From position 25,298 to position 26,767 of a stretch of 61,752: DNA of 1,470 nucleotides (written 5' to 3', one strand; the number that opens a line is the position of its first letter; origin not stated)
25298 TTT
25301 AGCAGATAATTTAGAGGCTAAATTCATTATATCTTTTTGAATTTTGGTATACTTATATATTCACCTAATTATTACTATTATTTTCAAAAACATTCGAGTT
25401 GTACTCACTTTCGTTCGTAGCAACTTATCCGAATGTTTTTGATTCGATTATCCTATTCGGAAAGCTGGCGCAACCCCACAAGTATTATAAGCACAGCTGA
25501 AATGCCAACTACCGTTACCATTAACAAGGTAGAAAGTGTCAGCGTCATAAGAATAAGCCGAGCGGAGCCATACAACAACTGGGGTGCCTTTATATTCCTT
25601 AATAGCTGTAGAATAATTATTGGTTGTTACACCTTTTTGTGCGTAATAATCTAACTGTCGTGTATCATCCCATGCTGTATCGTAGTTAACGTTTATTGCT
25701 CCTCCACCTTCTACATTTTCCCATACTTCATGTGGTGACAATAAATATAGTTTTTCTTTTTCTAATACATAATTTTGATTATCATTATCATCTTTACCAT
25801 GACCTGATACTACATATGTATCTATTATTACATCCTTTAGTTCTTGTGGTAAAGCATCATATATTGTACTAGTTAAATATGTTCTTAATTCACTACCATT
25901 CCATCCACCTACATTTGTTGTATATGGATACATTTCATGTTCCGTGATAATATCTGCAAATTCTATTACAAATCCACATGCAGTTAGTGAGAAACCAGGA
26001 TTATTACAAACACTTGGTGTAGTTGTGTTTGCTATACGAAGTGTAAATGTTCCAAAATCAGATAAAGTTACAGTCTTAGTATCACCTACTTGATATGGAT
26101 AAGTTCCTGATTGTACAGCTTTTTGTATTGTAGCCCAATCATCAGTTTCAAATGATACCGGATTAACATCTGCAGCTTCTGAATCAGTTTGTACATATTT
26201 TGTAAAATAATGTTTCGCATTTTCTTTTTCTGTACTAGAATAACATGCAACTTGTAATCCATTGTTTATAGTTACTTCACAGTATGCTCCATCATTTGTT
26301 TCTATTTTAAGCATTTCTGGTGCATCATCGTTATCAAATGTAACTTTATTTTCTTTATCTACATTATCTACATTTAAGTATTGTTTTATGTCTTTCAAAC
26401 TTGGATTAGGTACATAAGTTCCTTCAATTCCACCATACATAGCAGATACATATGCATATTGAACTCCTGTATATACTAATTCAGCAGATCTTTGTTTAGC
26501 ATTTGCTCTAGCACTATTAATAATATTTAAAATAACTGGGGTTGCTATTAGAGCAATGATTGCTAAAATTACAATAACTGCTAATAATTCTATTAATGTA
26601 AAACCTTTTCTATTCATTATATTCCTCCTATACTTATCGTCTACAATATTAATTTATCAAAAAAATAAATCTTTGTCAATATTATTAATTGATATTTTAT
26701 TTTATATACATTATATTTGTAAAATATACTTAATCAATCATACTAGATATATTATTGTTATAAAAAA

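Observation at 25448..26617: Type IV pilin fused to a CLec-like tip bearing a DGR variable-region signature (candidate remote DGR target)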

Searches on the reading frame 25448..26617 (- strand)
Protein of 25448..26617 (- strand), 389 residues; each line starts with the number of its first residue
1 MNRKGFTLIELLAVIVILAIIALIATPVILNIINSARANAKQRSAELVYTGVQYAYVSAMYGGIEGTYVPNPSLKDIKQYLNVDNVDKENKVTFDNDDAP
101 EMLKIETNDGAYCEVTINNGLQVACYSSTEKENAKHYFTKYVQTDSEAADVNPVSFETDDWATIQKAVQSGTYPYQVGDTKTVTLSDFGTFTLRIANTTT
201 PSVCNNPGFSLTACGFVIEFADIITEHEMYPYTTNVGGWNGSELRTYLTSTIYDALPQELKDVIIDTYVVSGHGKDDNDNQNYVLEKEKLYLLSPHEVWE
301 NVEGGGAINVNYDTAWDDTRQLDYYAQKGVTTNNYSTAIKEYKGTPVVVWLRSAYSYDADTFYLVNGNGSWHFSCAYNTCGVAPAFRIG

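Call 5: search_protein_families(library=pfam, proteins=[window:25448-26617:-], max_evalue=1)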
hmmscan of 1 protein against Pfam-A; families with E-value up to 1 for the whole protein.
window:25448-26617:- (389 aa): 3 families
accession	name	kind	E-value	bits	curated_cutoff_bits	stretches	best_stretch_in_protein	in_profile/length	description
PF19789.6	DUF6273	-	7e-17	62.3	23.5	1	231-388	25-170/172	Domain of unknown function (DUF6273)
PF07963.17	N_methyl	-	3.3e-08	33.2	21.2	1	2-25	3-26/27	Prokaryotic N-terminal methylation motif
PF09113.15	N-glycanase_C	-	0.11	12.8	25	1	256-293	17-52/140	Peptide-N-glycosidase F, C terminal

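Call 6: search_protein_families(library=ncbifam, proteins=[window:25448-26617:-], max_evalue=1)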
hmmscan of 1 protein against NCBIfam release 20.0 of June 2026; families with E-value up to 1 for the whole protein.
window:25448-26617:- (389 aa): 20 families
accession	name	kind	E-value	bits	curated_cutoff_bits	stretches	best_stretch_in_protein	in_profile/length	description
TIGR02532.1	IV_pilin_GFxxxE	domain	2.2e-08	33.6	16.3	1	3-26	1-24/24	prepilin-type N-terminal cleavage/methylation domain-containing protein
NF040999.1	pilin_ComGC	equivalog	1.9e-05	24.7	75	1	4-49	2-47/84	competence type IV pilus major pilin ComGC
TIGR01710.1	typeII_sec_gspG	equivalog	3.2e-05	24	88.85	1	4-42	1-39/134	type II secretion system major pseudopilin GspG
TIGR01708.2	typeII_sec_gspH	equivalog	0.00011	22.3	80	1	4-50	2-46/169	type II secretion system minor pseudopilin GspH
NF007862.0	PRK10574.1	equivalog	0.00017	21.8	138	1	2-36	3-37/145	prepilin peptidase-dependent pilin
NF041775.1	typeIV_PilA_Myxo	equivalog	0.00039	20.4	400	1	3-42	10-50/214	type IV pilin protein PilA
NF040982.1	ComGD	equivalog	0.0006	20.2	70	1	4-38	2-36/139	competence type IV pilus minor pilin ComGD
NF041013.1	T4P_ComGE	equivalog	0.00076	19.5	49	1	3-44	3-45/83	competence type IV pilus minor pilin ComGE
NF041002.1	pilin_ComGF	equivalog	0.002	18.4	80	1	4-43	2-41/139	competence type IV pilus minor pilin ComGF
TIGR02596.1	TIGR02596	subfamily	0.0021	18.2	70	1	6-56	1-48/196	Verru_Chthon cassette protein D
TIGR01711.1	gspJ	equivalog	0.0036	17.1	64.85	1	4-48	1-47/192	type II secretion system minor pseudopilin GspJ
NF038304.1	EPS_HpsC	equivalog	0.0054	16.3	200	1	2-50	19-68/318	hormogonium polysaccharide secretion pseudopilin HpsC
NF038303.1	EPS_HpsB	equivalog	0.0058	16.6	150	1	3-128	2-114/211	hormogonium polysaccharide secretion pseudopilin HpsB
TIGR02599.1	TIGR02599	subfamily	0.018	14.3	256.5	1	5-36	1-32/361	Verru_Chthon cassette protein C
NF047827.1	T3SSXpsH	equivalog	0.022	14.6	160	1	4-53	1-52/145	type II secretion system protein XpsH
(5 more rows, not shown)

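Call 9: find_encoding_contigs(protein=window:25448-26617:-, flank=10000, max_places=10)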
Protein window:25448-26617:- (389 aa): no gene with exactly this product is on record in the collection.

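Call 10: find_homologous_proteins(query=window:25451-26617:-)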
Query window:25451-26617:- (389 aa): 6816 proteins with E <= 0.001 among 8000 candidates; the best 120 are listed.
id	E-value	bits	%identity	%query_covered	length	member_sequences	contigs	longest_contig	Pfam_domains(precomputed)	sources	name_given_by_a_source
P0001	1.1e-262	888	100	100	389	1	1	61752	PF19789.7,PF07963.18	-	-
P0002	7.8e-165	566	71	100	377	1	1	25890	PF19789.7,PF07963.18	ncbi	-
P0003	1.7e-156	539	66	100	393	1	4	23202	PF19789.7,PF07963.18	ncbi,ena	-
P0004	1.8e-146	506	63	100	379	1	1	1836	PF19789.7,PF07963.18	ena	-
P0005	9.8e-127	441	48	61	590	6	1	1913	PF19789.7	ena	-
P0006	1.9e-124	433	39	100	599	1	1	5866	PF19789.7,PF07963.18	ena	-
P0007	1.6e-118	414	51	61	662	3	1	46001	PF16738.11,PF19789.7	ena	-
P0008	8.5e-113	395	52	60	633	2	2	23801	PF19789.7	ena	-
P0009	1.8e-109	384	53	100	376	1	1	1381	PF19789.7,PF07963.18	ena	-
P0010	7.5e-107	376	51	60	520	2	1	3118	PF19789.7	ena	-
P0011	2.5e-97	344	52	54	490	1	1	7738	PF19789.7,PF07963.18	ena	-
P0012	7.0e-97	343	50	100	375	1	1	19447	PF19789.7,PF07963.18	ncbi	-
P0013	2.9e-96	341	48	100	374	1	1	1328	PF19789.7,PF07963.18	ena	-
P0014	9.4e-93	329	49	100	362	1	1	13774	PF19789.7,PF07963.18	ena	-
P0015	1.8e-90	322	48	100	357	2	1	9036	PF19789.7,PF07963.18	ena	-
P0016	1.9e-88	315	47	100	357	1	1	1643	PF19789.7,PF07963.18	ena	-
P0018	1.1e-86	309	91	41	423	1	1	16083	PF13306.13,PF07963.18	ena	-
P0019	1.1e-86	309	45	99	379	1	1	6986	PF19789.7,PF07963.18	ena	-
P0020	9.6e-86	306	57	60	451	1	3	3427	PF19789.7,PF07963.18,PF02368.25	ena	-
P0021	1.2e-85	306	43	61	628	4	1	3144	PF19789.7,PF07963.18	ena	-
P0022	2.0e-85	305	87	43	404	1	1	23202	PF13306.13,PF07963.18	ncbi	-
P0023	4.0e-84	301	49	69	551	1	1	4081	PF19789.7,PF07963.18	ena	-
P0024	3.2e-83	298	44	99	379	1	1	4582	PF19789.7,PF07963.18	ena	-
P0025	4.3e-83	297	47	99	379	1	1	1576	PF19789.7,PF07963.18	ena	-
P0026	5.4e-82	294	47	100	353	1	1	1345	PF19789.7,PF07963.18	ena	-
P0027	1.4e-81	292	47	99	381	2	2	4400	PF19789.7,PF07963.18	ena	-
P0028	3.7e-80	288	44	100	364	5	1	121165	PF19789.7,PF07963.18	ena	-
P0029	6.5e-80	287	49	74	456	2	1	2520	PF19789.7,PF07963.18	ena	-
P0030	4.9e-79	284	45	100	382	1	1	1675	PF19789.7,PF07963.18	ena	-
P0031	5.4e-79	284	45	100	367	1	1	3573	PF19789.7,PF07963.18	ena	-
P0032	1.4e-78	283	46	100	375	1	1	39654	PF19789.7,PF07963.18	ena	-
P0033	4.3e-78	281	48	74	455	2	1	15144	PF19789.7,PF07963.18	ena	-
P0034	5.9e-78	280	47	77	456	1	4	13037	PF19789.7,PF07963.18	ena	-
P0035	9.7e-78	280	48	74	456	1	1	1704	PF19789.7,PF07963.18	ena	-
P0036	1.2e-77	279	44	100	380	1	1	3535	PF19789.7,PF07963.18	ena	-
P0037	1.5e-77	279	47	100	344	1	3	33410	PF19789.7,PF07963.18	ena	-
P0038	2.1e-77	279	48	74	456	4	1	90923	PF19789.7,PF07963.18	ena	-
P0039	7.7e-77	277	44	99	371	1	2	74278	PF19789.7,PF07963.18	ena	-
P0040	1.1e-76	276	48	74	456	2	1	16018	PF19789.7,PF07963.18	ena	-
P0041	1.1e-76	276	46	100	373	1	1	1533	PF19789.7,PF07963.18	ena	-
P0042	1.4e-76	276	46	100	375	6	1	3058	PF19789.7,PF07963.18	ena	-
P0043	1.8e-76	276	42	100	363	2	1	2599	PF19789.7,PF07963.18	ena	-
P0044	1.9e-76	275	45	100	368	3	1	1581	PF19789.7,PF07963.18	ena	-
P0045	2.0e-76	275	45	99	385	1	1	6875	PF19789.7,PF07963.18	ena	-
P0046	2.2e-76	275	48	74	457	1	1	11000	PF19789.7,PF07963.18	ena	-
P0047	3.0e-76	275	44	99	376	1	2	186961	PF19789.7,PF07963.18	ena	-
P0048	3.0e-76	275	46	99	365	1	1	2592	PF19789.7,PF07963.18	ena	-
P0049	4.0e-76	274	43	100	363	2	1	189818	PF19789.7,PF07963.18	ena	-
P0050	4.2e-76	274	44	99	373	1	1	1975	PF19789.7,PF07963.18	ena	-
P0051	5.1e-76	274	46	99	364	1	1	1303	PF19789.7,PF07963.18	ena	-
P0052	5.7e-76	274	42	100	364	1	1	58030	PF19789.7,PF07963.18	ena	-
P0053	6.9e-76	274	43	100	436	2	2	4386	PF19789.7,PF07963.18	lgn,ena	-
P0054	8.3e-76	273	46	100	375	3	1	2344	PF19789.7,PF07963.18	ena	-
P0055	1.1e-75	273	45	99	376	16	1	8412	PF19789.7,PF07963.18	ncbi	-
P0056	1.2e-75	273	45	99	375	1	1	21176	PF19789.7,PF07963.18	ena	-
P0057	1.3e-75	273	42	100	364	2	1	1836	PF19789.7,PF07963.18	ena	-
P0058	1.6e-75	272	44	100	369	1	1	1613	PF19789.7,PF07963.18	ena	-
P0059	1.9e-75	272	44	100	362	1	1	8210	PF19789.7,PF07963.18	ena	-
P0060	3.5e-75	271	44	100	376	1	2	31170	PF19789.7,PF07963.18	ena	-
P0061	3.6e-75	271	43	99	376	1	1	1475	PF19789.7,PF07963.18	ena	-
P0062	4.3e-75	271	43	100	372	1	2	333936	PF19789.7,PF07963.18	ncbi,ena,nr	ncbi:MAG: DUF6273 domain-containing protein [Clostridium sp.]|nr:DUF6273 domain-containing protein [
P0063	4.9e-75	271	43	100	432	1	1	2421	PF19789.7,PF07963.18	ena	-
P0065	6.1e-75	271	48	74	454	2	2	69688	PF19789.7,PF07963.18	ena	-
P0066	6.2e-75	270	43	100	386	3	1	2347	PF19789.7,PF07963.18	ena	-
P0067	6.6e-75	270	51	61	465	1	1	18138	PF19789.7,PF07963.18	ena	-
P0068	6.9e-75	270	44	99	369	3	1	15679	PF19789.7,PF07963.18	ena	-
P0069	7.6e-75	270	55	60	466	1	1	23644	PF19789.7,PF07963.18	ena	-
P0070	9.7e-75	270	49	74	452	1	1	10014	PF19789.7,PF07963.18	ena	-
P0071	9.7e-75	270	43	99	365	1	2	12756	PF19789.7,PF07963.18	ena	-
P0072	1.0e-74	270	43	100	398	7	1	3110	PF19789.7,PF07963.18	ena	-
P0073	1.1e-74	270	43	100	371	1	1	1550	PF19789.7,PF07963.18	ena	-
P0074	1.2e-74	270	43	100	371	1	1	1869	PF19789.7,PF07963.18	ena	-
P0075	1.3e-74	269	48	74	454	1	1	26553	PF19789.7,PF07963.18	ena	-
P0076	1.3e-74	269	45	100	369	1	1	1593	PF19789.7,PF07963.18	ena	-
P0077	1.5e-74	269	48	74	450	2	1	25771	PF19789.7,PF07963.18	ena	-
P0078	1.6e-74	269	42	100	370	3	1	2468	PF19789.7,PF07963.18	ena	-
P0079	1.7e-74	269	44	100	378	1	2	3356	PF19789.7,PF07963.18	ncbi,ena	-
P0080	1.7e-74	269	43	100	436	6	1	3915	PF19789.7,PF07963.18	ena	-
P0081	2.0e-74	269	42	100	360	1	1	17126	PF19789.7,PF07963.18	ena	-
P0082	2.3e-74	269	52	60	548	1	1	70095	PF26182.1,PF19789.7,PF07963.18,PF02368.25,PF26918.1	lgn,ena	-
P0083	2.3e-74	269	43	100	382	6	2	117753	PF19789.7,PF07963.18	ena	-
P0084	2.5e-74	268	52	60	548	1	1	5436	PF26182.1,PF19789.7,PF07963.18,PF02368.25,PF26918.1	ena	-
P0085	2.5e-74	268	41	100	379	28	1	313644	PF19789.7,PF07963.18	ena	-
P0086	2.6e-74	268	48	77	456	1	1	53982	PF19789.7,PF07963.18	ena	-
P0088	3.0e-74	268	54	60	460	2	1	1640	PF19789.7,PF07963.18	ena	-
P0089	3.3e-74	268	42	100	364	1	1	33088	PF19789.7,PF07963.18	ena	-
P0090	3.4e-74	268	43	99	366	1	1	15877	PF19789.7,PF07963.18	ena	-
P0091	3.8e-74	268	48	74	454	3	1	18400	PF19789.7,PF07963.18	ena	-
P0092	4.1e-74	268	45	99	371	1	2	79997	PF19789.7,PF07963.18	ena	-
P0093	4.2e-74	268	47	74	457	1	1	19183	PF19789.7,PF07963.18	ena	-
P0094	4.6e-74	268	44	100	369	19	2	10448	PF19789.7,PF07963.18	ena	-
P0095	5.1e-74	267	42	100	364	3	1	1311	PF19789.7,PF07963.18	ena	-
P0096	5.7e-74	267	44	100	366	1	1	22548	PF19789.7,PF07963.18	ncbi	-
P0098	6.5e-74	267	49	74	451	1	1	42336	PF19789.7,PF07963.18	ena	-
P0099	7.2e-74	267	54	60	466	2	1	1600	PF19789.7,PF07963.18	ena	-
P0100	8.1e-74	267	48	74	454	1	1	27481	PF19789.7,PF07963.18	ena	-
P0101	8.8e-74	267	46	79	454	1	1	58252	PF19789.7,PF07963.18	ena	-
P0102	9.1e-74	267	48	74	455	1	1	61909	PF19789.7,PF07963.18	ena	-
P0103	9.3e-74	267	44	99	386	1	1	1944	PF19789.7,PF07963.18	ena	-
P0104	9.4e-74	267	44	99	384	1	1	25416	PF19789.7,PF07963.18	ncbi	-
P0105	9.4e-74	267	42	100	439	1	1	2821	PF19789.7,PF07963.18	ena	-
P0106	9.7e-74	267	45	99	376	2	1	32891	PF19789.7,PF07963.18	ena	-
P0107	9.9e-74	267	56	60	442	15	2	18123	PF19789.7,PF07963.18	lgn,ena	-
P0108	1.1e-73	266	40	100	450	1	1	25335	PF19789.7,PF07963.18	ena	-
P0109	1.3e-73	266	45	99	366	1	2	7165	PF19789.7,PF07963.18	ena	-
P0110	1.5e-73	266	42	100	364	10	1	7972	PF19789.7,PF07963.18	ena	-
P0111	1.5e-73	266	41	100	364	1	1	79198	PF19789.7,PF07963.18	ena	-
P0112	1.6e-73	266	42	100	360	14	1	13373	PF19789.7,PF07963.18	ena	-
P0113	1.6e-73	266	41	100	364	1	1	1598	PF19789.7,PF07963.18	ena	-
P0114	1.6e-73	266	45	99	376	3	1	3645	PF19789.7,PF07963.18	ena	-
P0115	1.6e-73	266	42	100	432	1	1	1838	PF19789.7,PF07963.18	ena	-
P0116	1.6e-73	266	44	99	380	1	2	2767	PF19789.7,PF07963.18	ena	-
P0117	1.7e-73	266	41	100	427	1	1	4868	PF19789.7,PF07963.18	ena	-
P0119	2.1e-73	265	43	99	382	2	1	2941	PF19789.7,PF07963.18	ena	-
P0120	2.2e-73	265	49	74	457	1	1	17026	PF19789.7,PF07963.18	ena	-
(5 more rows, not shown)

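Call 18: find_encoding_contigs(protein=P0002, flank=10000, max_places=4)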
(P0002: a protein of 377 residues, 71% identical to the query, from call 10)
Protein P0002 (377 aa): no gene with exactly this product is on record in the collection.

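Call 19: find_encoding_contigs(protein=P0003, flank=10000, max_places=4)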
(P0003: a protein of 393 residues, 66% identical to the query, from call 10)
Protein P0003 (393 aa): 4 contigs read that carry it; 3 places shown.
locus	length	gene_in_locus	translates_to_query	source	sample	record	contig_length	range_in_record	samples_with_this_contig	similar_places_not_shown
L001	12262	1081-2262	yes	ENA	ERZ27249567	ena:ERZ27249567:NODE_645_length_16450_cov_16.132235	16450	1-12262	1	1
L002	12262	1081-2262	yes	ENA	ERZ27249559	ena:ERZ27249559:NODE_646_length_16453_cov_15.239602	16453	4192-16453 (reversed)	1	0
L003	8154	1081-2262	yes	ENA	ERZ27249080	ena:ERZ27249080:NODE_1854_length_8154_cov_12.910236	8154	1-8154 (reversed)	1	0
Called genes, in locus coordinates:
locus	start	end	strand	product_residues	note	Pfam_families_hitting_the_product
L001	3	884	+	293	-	?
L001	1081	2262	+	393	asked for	PF07963:N_methyl (weak), PF19789:DUF6273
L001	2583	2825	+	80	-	-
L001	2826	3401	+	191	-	PF01551:Peptidase_M23 (faint)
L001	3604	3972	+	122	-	-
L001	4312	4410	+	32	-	-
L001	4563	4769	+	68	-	-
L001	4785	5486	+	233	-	PF13485:Peptidase_MA_2 (weak)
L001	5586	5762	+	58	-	-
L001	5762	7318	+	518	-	PF00239:Resolvase, PF07508:Recombinase, PF13408:Zn_ribbon_recom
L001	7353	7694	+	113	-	PF04266:ASCH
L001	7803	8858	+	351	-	PF02661:Fic, PF13412:HTH_24 (weak)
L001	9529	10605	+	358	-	-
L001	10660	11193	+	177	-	PF01931:NTPase_I-T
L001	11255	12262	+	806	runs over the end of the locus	PF00005:ABC_tran, PF13304:AAA_21 (faint), PF02687:FtsX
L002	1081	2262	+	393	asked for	PF07963:N_methyl (weak), PF19789:DUF6273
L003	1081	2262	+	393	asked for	PF07963:N_methyl (weak), PF19789:DUF6273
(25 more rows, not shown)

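Call 25: find_related_loci(query=A1, collection=genome_contigs, flank=10000)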
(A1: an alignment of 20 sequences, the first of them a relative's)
Query A1 (389 aa) in genome_contigs; peptide patterns used: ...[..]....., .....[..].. (x = any residue, [..] = any of these).
600 stretches matched a pattern (row limit reached: there are more); 323 encode a relative of the query (tblastn E <= 1e-3); the best 80 are kept; 80 distinct loci.
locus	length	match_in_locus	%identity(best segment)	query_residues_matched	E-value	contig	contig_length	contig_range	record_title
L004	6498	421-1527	43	4-389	2e-74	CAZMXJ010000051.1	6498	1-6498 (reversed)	MAG TPA_asm: uncultured Clostridium sp. isolate binchicken_co365_227 genome assembly, contig: NODE_9681_length_6498_cov_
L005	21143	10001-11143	40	1-389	8e-74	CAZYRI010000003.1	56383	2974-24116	MAG TPA_asm: uncultured Clostridium sp. isolate SRP225648_co1_36 genome assembly, contig: NODE_914_length_56383_cov_14.0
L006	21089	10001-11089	40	1-389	8e-73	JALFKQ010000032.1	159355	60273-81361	MAG: Mycoplasmatota bacterium isolate SUG767 k141_254606, whole genome shotgun sequence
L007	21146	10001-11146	40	1-388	5e-72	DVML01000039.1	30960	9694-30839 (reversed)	MAG TPA_asm: Candidatus Fimihabitans intestinipullorum isolate CHK197-8231 CHK197__C282129_L30960_ERR3414592, whole geno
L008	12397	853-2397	55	153-389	8e-71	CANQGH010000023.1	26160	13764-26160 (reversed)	MAG: uncultured Bacilli bacterium isolate Lapin-001__bin74 genome assembly, contig: Lapin-001__NODE_2147_length_26160_co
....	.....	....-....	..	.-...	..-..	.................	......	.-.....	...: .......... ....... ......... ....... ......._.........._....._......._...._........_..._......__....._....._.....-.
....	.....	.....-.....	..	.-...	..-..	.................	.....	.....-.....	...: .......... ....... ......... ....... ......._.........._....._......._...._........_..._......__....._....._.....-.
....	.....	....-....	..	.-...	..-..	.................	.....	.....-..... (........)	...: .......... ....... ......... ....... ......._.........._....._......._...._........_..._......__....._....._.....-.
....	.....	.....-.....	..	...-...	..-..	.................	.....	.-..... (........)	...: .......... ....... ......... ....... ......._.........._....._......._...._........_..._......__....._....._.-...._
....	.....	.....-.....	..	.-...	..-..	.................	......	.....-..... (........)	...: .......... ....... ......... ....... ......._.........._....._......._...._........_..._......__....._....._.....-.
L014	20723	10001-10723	48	144-389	2e-65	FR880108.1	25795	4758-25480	Clostridium sp. CAG:524 genomic scaffold, scf42, whole genome shotgun sequence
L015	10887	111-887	50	141-388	3e-63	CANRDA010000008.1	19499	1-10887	MAG: uncultured Bacilli bacterium isolate Lapin-027__bin13 genome assembly, contig: Lapin-027__NODE_2522_length_19499_co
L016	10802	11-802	47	127-389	2e-63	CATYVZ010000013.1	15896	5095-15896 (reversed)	MAG TPA_asm: uncultured Bacilli bacterium isolate ERR9578307_bin.50_MetaWRAP_v1.3_MAG genome assembly, contig: ERZ185339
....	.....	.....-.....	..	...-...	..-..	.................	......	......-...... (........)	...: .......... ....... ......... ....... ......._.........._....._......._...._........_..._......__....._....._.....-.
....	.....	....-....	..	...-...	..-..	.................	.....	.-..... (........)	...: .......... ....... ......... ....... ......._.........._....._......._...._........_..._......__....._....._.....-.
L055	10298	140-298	58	1-53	4e-13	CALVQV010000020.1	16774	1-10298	MAG: uncultured Bacilli bacterium isolate BRZ_KF__bin17 genome assembly, contig: BRZ_KF__NODE_5135_length_16774_cov_6.53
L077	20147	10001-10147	56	4-60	2e-11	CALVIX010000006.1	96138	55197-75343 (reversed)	MAG: uncultured Bacilli bacterium isolate BRZ_FQ__bin7 genome assembly, contig: BRZ_FQ__NODE_269_length_96138_cov_9.4309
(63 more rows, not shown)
